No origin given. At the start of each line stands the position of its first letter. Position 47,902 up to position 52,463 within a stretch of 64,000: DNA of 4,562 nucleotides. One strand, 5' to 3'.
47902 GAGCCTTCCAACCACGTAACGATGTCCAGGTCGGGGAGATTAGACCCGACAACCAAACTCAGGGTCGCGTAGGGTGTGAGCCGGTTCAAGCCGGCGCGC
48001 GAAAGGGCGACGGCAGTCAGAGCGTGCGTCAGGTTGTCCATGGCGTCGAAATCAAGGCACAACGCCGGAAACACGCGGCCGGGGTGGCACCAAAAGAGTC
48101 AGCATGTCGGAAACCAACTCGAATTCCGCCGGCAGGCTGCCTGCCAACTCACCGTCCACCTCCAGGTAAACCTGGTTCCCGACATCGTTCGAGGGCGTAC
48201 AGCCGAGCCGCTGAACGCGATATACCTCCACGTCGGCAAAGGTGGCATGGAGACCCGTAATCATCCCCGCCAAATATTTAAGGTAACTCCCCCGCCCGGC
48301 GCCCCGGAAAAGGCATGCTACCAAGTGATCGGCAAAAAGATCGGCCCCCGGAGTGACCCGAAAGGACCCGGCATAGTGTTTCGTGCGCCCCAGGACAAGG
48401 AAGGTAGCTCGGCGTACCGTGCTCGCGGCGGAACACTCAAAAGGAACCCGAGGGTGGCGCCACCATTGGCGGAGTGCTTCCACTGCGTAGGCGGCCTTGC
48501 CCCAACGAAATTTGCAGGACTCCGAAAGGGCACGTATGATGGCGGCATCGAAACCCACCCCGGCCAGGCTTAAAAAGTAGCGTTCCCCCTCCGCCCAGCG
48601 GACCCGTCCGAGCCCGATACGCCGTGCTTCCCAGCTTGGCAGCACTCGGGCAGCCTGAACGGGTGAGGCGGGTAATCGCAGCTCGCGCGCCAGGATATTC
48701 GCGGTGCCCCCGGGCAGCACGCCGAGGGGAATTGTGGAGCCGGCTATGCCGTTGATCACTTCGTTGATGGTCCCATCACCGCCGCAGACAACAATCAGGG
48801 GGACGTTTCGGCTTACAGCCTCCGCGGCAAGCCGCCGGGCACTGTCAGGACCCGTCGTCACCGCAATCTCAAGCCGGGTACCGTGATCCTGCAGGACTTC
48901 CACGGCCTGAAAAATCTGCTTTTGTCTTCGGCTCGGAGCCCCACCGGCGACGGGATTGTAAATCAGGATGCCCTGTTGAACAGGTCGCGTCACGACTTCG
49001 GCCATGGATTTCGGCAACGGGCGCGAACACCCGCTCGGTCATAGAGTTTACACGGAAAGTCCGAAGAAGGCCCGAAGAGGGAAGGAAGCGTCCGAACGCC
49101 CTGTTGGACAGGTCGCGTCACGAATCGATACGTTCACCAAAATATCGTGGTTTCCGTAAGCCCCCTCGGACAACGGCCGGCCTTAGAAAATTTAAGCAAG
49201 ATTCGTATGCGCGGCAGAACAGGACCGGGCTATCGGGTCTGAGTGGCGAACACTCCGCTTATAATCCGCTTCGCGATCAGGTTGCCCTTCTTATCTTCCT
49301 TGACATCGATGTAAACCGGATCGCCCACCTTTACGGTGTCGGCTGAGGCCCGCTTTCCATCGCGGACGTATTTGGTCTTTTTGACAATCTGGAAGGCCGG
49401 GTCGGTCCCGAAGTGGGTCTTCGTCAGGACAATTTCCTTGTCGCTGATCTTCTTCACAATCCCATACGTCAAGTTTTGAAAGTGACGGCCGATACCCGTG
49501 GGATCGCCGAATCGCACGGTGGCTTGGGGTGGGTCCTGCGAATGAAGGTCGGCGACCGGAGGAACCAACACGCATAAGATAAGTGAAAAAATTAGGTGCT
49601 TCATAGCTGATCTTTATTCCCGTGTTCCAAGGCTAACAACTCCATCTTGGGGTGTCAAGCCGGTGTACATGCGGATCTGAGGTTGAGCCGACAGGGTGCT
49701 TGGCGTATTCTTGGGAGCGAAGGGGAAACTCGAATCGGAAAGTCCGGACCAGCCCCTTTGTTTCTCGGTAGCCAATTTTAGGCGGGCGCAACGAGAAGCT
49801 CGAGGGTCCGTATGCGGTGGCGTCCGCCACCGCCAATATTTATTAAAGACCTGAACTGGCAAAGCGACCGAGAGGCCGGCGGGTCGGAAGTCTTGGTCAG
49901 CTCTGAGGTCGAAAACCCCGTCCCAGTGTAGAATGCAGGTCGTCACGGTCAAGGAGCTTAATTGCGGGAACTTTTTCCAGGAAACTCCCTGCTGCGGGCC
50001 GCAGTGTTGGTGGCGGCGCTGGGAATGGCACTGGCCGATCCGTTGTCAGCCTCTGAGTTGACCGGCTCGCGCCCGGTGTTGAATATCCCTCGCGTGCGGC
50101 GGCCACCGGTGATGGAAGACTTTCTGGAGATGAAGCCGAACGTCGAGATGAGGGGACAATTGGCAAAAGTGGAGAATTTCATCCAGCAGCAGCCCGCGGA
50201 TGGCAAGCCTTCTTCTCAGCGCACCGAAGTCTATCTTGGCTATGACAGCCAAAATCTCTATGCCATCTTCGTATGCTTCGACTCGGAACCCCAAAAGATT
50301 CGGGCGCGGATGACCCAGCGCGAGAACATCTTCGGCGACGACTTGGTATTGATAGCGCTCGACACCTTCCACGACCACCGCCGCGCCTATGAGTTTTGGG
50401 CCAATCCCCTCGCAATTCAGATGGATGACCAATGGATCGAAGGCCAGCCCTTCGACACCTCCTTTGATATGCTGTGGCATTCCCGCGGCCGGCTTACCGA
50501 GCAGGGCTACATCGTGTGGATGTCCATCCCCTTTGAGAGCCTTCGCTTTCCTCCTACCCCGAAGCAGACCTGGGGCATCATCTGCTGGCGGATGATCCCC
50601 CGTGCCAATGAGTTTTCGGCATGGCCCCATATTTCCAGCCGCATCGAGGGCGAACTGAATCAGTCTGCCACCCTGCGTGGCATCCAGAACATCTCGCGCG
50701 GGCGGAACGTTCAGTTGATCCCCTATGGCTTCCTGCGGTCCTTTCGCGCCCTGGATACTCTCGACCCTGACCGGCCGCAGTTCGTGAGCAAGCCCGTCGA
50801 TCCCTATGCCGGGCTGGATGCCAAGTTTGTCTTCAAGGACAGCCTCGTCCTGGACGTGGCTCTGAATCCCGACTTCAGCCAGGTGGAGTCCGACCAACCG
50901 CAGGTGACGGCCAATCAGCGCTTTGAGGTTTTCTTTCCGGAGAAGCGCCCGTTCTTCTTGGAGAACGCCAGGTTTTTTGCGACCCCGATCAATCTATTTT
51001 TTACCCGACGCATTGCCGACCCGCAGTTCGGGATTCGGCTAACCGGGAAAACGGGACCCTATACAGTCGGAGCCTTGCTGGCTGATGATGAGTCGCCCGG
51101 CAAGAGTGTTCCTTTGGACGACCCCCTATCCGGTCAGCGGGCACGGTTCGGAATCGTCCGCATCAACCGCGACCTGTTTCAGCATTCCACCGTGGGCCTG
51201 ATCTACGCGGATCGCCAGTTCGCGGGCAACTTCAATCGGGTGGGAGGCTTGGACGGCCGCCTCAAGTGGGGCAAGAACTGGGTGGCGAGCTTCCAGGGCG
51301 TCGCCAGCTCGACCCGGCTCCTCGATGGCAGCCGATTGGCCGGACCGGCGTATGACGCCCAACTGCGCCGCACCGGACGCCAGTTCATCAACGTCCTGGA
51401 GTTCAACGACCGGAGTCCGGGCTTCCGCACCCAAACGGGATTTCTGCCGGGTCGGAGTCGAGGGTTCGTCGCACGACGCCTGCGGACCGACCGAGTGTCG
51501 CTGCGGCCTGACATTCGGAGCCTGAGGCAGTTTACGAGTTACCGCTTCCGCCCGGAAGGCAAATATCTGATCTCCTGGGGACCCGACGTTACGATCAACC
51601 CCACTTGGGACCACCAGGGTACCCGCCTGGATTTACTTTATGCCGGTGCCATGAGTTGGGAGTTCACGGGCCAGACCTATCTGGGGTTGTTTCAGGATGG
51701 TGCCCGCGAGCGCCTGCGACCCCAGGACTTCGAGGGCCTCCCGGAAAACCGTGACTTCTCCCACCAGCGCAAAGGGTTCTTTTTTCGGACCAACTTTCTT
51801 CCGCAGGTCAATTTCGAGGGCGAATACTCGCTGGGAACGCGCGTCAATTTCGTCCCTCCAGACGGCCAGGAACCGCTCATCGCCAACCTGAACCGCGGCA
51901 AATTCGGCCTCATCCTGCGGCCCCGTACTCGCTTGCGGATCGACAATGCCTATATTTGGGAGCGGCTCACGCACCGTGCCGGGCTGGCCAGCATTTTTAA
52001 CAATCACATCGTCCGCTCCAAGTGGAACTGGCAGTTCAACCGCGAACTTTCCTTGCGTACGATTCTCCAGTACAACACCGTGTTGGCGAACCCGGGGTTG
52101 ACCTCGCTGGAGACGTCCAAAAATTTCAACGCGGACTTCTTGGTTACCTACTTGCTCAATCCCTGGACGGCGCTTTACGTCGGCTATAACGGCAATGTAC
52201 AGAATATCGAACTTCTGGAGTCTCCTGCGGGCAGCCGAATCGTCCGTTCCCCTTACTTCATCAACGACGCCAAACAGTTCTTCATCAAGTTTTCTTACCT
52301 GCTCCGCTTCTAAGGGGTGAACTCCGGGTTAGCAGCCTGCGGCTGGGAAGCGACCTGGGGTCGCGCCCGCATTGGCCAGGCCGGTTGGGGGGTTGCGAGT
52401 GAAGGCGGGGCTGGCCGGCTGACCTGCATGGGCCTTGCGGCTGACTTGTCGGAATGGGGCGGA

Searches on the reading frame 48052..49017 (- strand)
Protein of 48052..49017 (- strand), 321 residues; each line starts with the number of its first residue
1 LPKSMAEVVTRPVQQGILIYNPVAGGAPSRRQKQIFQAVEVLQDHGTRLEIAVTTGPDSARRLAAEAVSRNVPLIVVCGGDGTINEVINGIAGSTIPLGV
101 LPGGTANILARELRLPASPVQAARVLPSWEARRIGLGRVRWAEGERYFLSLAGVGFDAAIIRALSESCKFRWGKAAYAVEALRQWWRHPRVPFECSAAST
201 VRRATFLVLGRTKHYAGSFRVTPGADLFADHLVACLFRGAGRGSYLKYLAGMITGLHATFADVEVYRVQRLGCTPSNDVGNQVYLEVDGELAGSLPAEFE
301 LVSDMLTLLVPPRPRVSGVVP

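Call 64: search_protein_families(library=pfam, proteins=[window:48052-49017:-], max_evalue=0.00001)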
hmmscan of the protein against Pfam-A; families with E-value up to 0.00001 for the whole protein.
window:48052-49017:- (321 aa): 2 families
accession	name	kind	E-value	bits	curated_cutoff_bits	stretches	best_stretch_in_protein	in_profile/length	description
PF00781.29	DAGK_cat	-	2.1e-29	102.1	23.6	1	17-139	3-125/125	Diacylglycerol kinase catalytic domain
PF19279.4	YegS_C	-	1.8e-12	47.7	27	1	154-309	5-157/158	YegS C-terminal NAD kinase beta sandwich-like domain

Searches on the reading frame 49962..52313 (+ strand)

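Call 64: search_protein_families(library=pfam, proteins=[window:49962-52313:+], max_evalue=0.00001)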
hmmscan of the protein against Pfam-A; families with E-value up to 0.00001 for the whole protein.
window:49962-52313:+ (783 aa): 1 family
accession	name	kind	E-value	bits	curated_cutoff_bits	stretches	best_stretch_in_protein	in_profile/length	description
PF19313.5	DUF5916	-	7.2e-14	51.9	22.6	1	282-352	27-95/572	Domain of unknown function (DUF5916)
